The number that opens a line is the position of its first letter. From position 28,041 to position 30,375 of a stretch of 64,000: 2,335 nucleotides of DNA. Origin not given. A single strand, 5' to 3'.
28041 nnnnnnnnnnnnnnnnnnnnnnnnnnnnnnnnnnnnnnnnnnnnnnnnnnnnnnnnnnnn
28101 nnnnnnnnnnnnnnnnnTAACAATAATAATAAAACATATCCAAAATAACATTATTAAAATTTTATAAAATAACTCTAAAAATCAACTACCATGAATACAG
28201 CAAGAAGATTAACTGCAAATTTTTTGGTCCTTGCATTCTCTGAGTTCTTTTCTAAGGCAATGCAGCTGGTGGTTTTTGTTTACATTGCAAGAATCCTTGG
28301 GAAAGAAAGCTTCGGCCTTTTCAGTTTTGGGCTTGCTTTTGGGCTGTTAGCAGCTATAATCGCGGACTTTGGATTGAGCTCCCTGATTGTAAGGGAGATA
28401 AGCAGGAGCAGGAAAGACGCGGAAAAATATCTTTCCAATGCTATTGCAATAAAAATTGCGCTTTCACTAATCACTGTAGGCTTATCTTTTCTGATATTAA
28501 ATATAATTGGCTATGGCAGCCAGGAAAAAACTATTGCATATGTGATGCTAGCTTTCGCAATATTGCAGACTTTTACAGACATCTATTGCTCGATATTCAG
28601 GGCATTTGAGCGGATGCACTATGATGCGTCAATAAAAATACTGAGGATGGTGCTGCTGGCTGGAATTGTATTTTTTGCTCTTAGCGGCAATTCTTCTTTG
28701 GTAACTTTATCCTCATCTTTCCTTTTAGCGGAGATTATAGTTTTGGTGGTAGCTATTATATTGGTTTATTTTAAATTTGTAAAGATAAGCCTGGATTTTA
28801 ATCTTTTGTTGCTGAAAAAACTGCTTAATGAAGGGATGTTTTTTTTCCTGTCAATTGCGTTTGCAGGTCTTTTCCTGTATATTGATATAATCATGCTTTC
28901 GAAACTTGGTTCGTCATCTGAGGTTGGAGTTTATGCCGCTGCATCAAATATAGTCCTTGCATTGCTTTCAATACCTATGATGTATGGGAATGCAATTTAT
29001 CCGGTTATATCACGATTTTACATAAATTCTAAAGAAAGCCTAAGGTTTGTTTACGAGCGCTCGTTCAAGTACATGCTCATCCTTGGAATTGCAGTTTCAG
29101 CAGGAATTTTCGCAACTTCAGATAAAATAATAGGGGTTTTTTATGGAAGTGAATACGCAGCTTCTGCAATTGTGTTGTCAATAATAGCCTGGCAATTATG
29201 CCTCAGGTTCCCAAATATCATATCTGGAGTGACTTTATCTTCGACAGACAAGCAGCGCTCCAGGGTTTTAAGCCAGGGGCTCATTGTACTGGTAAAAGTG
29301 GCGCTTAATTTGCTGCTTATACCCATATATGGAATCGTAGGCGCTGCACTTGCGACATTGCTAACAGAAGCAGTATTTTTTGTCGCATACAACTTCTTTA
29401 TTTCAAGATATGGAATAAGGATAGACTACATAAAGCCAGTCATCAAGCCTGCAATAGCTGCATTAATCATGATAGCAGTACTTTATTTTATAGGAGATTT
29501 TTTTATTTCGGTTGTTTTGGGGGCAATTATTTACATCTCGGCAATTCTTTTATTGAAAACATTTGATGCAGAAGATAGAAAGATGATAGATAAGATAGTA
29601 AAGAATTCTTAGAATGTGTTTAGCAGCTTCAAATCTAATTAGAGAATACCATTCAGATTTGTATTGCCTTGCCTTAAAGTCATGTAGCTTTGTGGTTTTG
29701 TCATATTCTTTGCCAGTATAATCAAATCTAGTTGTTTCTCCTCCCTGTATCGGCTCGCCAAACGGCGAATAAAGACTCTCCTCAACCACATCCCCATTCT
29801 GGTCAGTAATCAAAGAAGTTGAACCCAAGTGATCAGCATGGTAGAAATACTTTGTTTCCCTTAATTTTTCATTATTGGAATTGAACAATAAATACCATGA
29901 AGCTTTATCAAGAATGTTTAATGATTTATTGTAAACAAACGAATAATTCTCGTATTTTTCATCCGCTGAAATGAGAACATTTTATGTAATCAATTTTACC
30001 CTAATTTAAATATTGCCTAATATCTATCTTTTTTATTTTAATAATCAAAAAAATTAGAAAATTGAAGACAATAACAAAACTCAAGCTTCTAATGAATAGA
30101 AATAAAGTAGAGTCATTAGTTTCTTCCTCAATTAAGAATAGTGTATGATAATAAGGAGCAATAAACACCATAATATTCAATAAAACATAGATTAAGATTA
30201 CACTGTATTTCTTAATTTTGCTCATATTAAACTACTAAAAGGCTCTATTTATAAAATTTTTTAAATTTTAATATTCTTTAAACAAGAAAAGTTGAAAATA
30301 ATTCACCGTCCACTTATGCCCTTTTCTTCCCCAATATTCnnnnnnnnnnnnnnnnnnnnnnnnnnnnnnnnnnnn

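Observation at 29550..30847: Orphan RHS-core remnant (no start, no toxin domain) followed by three tiny membrane/secreted ORFs. Possible decayed polymorphic-toxin/immunity locus.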

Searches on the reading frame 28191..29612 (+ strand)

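Call 3: search_protein_families(library=pfam, proteins=[window:28191-29612:+], max_evalue=1)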
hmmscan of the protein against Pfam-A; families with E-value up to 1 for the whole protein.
window:28191-29612:+ (473 aa): 3 families
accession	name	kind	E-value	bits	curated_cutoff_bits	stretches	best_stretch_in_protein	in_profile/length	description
PF01943.22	Polysacc_synt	-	1.3e-37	130.2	28.2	1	8-276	2-273/274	Polysaccharide biosynthesis protein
PF13440.11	Polysacc_synt_3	-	4.2e-15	56.2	23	1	32-325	2-291/293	Polysaccharide biosynthesis protein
PF01554.23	MatE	-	1.4e-09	38.3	24.9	1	227-373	11-159/161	MatE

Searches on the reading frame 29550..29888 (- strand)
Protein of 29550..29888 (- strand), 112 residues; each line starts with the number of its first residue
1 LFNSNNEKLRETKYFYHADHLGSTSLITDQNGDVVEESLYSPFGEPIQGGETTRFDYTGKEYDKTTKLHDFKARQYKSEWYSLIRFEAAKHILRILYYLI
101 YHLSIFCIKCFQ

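Call 3: search_protein_families(library=pfam, proteins=[window:29550-29888:-], max_evalue=1)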
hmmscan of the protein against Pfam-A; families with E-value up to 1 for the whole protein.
window:29550-29888:- (112 aa): 1 family
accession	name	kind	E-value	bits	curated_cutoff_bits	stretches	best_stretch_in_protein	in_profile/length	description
PF03527.20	RHS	-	5e-05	23.5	27.9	1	14-45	2-33/38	RHS protein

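Call 4: search_protein_families(library=ncbifam, proteins=[window:29550-29888:-], max_evalue=1)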
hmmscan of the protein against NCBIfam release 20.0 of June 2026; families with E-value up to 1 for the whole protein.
window:29550-29888:- (112 aa): 1 family
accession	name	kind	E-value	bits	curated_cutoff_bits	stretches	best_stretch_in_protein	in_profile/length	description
TIGR03696.1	Rhs_assc_core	domain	1.3e-06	28.8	32.5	1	40-79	1-41/76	RHS repeat-associated core domain-containing protein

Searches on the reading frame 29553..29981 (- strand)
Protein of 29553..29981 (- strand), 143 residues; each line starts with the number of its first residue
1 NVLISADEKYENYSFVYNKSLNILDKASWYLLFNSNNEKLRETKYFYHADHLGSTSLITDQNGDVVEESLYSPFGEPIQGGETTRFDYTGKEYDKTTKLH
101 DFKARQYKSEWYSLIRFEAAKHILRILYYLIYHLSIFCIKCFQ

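Call 9: find_homologous_proteins(query=window:29553-29981:-, max_evalue=0.001)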
Query seq(143 aa) (143 aa): 4 proteins with E <= 0.001 among 7 candidates.
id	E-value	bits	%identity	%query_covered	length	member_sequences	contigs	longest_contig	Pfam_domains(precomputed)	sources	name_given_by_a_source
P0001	3.2e-70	253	99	78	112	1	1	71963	PF25023.2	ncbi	-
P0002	7.3e-15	73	59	48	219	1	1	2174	PF25023.2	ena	-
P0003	6.7e-13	67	58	45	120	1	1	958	PF25023.2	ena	-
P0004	9.5e-11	60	60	38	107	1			PF25023.2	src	-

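Call 11: find_encoding_contigs(protein=P0001, flank=10000, max_places=6)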
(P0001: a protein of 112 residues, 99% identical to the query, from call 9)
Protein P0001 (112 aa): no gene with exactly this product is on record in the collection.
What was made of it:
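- Tried and rejected: The exact-protein index has no NCBI contig for P0001 (call 11).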

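Call 12: find_encoding_contigs(protein=P0002, flank=5000, max_places=4)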
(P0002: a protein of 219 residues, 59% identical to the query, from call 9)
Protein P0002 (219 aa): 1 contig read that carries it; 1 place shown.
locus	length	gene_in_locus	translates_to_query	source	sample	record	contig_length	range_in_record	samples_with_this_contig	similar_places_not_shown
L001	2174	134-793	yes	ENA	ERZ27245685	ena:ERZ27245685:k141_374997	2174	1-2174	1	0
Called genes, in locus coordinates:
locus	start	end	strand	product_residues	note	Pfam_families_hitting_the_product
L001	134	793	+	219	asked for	PF25023:TEN_YD-shell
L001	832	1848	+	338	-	PF13384:HTH_23, PF13551:HTH_29, PF13565:HTH_32, PF13592:HTH_33, PF13358:DDE_3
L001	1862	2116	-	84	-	-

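Call 13: find_related_loci(query=window:29631-29981:-, collection=genome_contigs, flank=10000)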
Query seq(117 aa) (117 aa) in genome_contigs; peptide patterns used: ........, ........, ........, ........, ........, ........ (x = any residue, [..] = any of these).
79 stretches matched a pattern; 7 encode a relative of the query (tblastn E <= 1e-3); 7 distinct loci.
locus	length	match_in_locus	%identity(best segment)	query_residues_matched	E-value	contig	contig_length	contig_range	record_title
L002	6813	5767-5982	67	44-115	6e-30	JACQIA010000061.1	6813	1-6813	MAG: Candidatus Aenigmatarchaeota archaeon isolate NC_groundwater_1113_Ag_S-0.1um_37_102 S_p1_S3_coassembly_k141_1297881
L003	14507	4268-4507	58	37-111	1e-26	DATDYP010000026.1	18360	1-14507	MAG TPA_asm: Candidatus Nanoarchaeia archaeon isolate SMAG_U8168 k141_600844, whole genome shotgun sequence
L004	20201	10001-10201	61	45-111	5e-26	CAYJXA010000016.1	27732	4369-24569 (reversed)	MAG TPA_asm: uncultured Methanosarcinales archaeon isolate ERP125453_co1_488 genome assembly, contig: NODE_1478_length_2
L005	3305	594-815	51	43-116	4e-23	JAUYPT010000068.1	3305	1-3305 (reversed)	MAG: Nanoarchaeota archaeon isolate C4_metabat.bin.53 C4_k141_403318, whole genome shotgun sequence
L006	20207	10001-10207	52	43-111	3e-22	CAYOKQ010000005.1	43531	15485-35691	MAG TPA_asm: uncultured Methanosarcinales archaeon isolate binchicken_co125_1105 genome assembly, contig: NODE_1706_leng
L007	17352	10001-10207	51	43-111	3e-22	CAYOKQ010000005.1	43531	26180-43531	MAG TPA_asm: uncultured Methanosarcinales archaeon isolate binchicken_co125_1105 genome assembly, contig: NODE_1706_leng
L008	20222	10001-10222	34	47-110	7e-8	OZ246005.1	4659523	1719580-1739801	MAG: Roseibium sp. isolate 571153a5-cff4-44d7-992a-ac6b2d4dc168 genome assembly, chromosome: 1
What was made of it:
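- Tried and rejected: It is not among the species representatives scanned (call 13).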

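Call 55: search_protein_families(library=pfam, proteins=[L002:5371-6789:+, window:29553-29981:-], max_evalue=0.01)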
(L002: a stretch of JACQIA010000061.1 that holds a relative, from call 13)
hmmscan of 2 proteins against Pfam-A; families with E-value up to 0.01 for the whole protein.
L002:5371-6789:+ (472 aa): 0 families

seq(143 aa): 1 family
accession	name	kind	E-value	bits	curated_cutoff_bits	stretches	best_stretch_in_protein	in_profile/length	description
PF03527.20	RHS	-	7.5e-05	22.9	27.9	1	45-76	2-33/38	RHS protein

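Call 56: search_protein_families(library=ncbifam, proteins=[L002:5371-6789:+, P0002], max_evalue=0.01)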
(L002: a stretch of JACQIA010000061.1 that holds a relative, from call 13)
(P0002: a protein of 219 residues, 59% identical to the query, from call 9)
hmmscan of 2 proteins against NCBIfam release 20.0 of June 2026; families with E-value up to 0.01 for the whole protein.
L002:5371-6789:+ (472 aa): 2 families
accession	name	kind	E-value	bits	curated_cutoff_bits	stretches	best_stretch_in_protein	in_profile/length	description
TIGR03696.1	Rhs_assc_core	domain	1.8e-14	54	32.5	1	161-237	2-75/76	RHS repeat-associated core domain-containing protein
TIGR01643.1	YD_repeat_2x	repeat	0.001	19.5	15.8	0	50-67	1-18/42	YD repeat-containing protein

P0002 (219 aa): 3 families
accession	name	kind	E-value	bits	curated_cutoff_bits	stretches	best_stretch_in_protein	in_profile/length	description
TIGR03696.1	Rhs_assc_core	domain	3.5e-15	56.3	32.5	1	58-135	1-75/76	RHS repeat-associated core domain-containing protein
NF041261.1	RHS_core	equivalog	0.0093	13.8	2000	0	31-132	1157-1257/1261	RHS element core protein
NF010241.0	PRK13688.1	equivalog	0.0096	15.7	194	0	3-26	39-62/159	N-acetyltransferase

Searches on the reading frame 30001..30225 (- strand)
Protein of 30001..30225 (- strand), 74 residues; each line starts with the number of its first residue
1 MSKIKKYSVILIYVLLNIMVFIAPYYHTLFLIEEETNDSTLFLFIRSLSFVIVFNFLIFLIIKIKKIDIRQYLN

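Call 3: search_protein_families(library=pfam, proteins=[window:30001-30225:-], max_evalue=1)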
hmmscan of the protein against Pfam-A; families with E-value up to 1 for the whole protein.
window:30001-30225:- (74 aa): 0 families

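Call 4: search_protein_families(library=ncbifam, proteins=[window:30001-30225:-], max_evalue=1)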
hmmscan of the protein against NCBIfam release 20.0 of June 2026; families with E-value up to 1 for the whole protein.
window:30001-30225:- (74 aa): 1 family
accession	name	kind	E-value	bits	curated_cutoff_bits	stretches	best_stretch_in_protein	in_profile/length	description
NF046000.1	MAG1210_fam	subfamily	0.34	9.5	275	1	3-69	58-127/550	MAG1210 family protein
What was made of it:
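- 30001..30225 (-): Part C: an intact 74-aa ORF with two predicted TM helices (residues 4-29 and 39-69). It starts 114 nt downstream of the stop of fragment B. It is a candidate orphan immunity gene. A TATA-like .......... begins 30 nt before the ATG. No Pfam or NCBIfam family (calls 3, 4).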

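Call 17: list_cluster_members(proteins=[P0001, window:30001-30225:-, window:30340-30684:-, window:30653-30847:-, window:28191-29612:+, window:31015-31947:-])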
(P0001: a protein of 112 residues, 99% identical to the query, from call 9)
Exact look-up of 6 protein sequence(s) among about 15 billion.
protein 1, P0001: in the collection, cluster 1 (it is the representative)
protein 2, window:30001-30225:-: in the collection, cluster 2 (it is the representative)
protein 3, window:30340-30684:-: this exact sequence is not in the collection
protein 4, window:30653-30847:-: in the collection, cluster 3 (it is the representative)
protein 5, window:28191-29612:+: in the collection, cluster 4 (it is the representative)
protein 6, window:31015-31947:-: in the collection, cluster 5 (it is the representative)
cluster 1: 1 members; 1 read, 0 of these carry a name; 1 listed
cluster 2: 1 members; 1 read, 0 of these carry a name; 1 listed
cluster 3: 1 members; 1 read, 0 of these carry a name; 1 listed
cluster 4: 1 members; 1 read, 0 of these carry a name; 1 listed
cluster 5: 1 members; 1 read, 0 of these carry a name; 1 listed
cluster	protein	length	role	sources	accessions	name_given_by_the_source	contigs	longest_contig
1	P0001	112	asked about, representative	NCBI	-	-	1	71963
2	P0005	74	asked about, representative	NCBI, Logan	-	-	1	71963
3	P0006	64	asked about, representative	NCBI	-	-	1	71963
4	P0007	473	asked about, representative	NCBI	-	-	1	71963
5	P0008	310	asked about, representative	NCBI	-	-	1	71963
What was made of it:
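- Tried and rejected: All window proteins tested are singletons at 90% identity (call 17).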

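Call 39: find_encoding_contigs(protein=window:30001-30225:-, flank=10000, max_places=5)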
Protein window:30001-30225:- (74 aa): 1 contig read that carries it; 1 place shown.
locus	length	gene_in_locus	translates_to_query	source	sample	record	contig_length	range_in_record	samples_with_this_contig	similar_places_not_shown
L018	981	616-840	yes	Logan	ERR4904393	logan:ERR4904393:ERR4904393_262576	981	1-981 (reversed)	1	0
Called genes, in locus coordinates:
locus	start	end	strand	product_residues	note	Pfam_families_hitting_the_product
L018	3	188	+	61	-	?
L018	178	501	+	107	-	-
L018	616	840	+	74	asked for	-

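Call 40: find_homologous_proteins(query=window:30001-30225:-, max_evalue=0.01)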
Query window:30001-30225:- (74 aa): 1 proteins with E <= 0.01 among 2 candidates.
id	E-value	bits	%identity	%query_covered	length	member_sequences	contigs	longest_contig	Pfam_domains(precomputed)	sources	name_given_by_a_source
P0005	1.2e-35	138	100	100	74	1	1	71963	-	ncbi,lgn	-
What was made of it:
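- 30001..30225 (-): No homologue in 5.8 billion proteins (calls 17, 40).
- On Polymorphic-toxin immunity proteins: No homologue in 5.8 billion proteins (call 40).
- Tried and rejected: It found only itself (call 40).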
